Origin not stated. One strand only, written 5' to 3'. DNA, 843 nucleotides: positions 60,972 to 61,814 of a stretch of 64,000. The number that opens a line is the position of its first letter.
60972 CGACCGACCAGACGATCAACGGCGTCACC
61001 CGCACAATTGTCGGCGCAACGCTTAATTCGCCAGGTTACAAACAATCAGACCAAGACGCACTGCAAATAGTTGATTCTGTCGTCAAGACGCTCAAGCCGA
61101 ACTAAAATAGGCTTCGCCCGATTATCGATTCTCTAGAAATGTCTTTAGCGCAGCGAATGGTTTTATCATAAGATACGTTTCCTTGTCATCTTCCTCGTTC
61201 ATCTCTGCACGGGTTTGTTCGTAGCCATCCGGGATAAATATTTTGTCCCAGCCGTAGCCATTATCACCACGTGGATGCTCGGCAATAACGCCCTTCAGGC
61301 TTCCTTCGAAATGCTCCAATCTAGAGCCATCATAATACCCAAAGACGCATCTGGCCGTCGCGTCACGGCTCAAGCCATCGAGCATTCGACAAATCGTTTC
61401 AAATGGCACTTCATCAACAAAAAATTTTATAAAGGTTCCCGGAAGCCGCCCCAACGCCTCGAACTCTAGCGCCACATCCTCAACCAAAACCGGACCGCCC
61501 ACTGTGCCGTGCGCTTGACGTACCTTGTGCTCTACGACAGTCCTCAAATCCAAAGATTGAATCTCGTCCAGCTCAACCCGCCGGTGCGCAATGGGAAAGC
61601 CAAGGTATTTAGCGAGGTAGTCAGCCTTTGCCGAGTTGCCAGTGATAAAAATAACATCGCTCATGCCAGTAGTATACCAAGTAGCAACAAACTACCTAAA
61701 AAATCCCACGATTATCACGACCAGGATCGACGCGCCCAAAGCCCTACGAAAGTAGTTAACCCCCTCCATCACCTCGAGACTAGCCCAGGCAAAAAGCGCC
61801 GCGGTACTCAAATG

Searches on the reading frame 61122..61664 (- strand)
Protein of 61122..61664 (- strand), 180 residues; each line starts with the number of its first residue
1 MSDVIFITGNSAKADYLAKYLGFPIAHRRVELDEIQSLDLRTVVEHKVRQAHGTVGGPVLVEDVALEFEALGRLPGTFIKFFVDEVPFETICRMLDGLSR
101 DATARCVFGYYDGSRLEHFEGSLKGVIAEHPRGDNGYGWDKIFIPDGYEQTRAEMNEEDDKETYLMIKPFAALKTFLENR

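Call 70: find_encoding_contigs(protein=window:61122-61664:-, flank=10000, max_places=4)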
Protein window:61122-61664:- (180 aa): 2 contigs read that carry it; 2 places shown.
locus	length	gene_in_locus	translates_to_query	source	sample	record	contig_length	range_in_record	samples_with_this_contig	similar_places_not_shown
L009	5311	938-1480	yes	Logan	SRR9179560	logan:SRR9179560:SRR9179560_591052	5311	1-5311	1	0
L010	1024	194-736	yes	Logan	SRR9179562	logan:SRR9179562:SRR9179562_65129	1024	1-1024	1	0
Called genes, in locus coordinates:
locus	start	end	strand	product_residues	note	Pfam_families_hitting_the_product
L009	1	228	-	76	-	?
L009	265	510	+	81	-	-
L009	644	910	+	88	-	-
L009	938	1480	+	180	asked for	PF01725:Ham1p_like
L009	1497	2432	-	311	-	PF00768:Peptidase_S11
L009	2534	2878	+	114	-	-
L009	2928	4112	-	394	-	PF00871:Acetate_kinase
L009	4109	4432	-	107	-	-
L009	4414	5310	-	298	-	?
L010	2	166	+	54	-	?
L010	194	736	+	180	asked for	PF01725:Ham1p_like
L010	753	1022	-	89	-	?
